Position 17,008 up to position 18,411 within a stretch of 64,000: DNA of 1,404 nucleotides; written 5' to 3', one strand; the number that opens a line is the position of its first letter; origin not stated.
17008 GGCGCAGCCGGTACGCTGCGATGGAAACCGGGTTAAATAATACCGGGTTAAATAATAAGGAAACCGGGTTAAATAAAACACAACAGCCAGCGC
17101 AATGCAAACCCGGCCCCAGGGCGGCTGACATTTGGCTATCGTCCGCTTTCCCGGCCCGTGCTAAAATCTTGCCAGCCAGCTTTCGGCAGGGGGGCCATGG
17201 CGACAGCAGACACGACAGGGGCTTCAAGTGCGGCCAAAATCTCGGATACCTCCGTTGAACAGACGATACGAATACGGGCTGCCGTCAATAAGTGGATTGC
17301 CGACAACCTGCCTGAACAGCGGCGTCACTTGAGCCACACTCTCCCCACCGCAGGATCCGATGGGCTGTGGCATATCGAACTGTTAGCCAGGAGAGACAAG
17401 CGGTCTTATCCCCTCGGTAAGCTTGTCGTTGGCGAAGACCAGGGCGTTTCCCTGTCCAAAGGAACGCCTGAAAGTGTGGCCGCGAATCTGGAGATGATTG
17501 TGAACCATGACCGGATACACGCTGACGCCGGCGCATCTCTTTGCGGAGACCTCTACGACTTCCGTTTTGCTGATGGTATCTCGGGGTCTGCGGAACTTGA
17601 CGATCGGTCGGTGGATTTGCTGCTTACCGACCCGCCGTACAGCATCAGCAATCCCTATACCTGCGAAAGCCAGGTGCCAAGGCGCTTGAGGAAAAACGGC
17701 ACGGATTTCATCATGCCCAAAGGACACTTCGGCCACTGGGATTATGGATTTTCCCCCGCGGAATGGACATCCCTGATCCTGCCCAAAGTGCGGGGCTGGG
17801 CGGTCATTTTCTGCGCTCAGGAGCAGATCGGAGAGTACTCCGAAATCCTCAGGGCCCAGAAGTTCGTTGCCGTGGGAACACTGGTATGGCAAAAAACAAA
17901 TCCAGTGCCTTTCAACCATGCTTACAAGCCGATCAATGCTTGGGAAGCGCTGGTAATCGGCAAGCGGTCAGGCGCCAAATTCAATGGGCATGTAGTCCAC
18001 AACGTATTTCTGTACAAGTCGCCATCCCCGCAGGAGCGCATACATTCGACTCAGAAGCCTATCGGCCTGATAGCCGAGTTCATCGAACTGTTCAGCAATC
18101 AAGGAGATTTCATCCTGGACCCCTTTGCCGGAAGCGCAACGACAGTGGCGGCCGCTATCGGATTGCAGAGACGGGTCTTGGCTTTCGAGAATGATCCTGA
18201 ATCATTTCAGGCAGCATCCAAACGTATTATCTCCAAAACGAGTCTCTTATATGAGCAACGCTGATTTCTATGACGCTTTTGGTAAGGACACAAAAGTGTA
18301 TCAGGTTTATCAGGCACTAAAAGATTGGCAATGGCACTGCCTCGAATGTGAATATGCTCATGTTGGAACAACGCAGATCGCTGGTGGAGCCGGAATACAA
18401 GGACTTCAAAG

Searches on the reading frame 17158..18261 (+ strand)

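Call 47: search_protein_families(library=pfam, proteins=[window:17158-18261:+], max_evalue=0.001)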
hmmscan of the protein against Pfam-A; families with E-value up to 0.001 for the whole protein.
window:17158-18261:+ (368 aa): 1 family
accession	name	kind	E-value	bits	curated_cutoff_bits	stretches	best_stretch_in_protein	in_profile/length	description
PF01555.25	N6_N4_Mtase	-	1.6e-21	77.7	26.7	1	152-353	1-219/221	DNA methylase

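Call 72: search_protein_families(library=padloc, proteins=[window:17158-18261:+], max_evalue=0.00001)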
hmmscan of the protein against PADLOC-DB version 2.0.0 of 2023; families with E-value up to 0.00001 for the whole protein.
window:17158-18261:+ (368 aa): 37 families (the best 25 are shown)
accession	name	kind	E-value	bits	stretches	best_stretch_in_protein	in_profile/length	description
PDLC03371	MTase_II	-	2.6e-31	107.1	1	145-359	23-254/260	Type II methyltransferase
PDLC03308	MTase_II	-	1.3e-20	71.7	1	121-361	157-398/419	Type II methyltransferase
PDLC03216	MTase_II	-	2e-20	71.1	1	293-361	191-259/364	Type II methyltransferase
PDLC03279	MTase_II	-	6.7e-20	68.9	1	151-357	377-584/587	Type II methyltransferase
PDLC03299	MTase_II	-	3e-18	64.3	1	292-358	192-258/296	Type II methyltransferase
PDLC03353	MTase_II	-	1.6e-17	62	1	278-360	170-254/260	Type II methyltransferase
PDLC03738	oMTase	-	2.8e-17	60.5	1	293-359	201-267/376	orphan methyltransferase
PDLC03228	MTase_II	-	1e-16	59.5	1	216-359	69-207/227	Type II methyltransferase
PDLC03320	MTase_II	-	7.8e-16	56.1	2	293-358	209-275/289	Type II methyltransferase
PDLC03387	MTase_II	-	2.5e-14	51.1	1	291-360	209-278/289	Type II methyltransferase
PDLC03339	MTase_II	-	2.8e-14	50.7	1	288-357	201-271/399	Type II methyltransferase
PDLC03321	MTase_II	-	3.6e-14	50.6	1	139-357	20-242/245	Type II methyltransferase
PDLC03265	MTase_II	-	3.8e-14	50.8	1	282-357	253-328/333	Type II methyltransferase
PDLC03350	MTase_II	-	4.2e-14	50.7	1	293-361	230-299/312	Type II methyltransferase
PDLC03241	MTase_II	-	1.1e-13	48.9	1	273-357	349-433/447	Type II methyltransferase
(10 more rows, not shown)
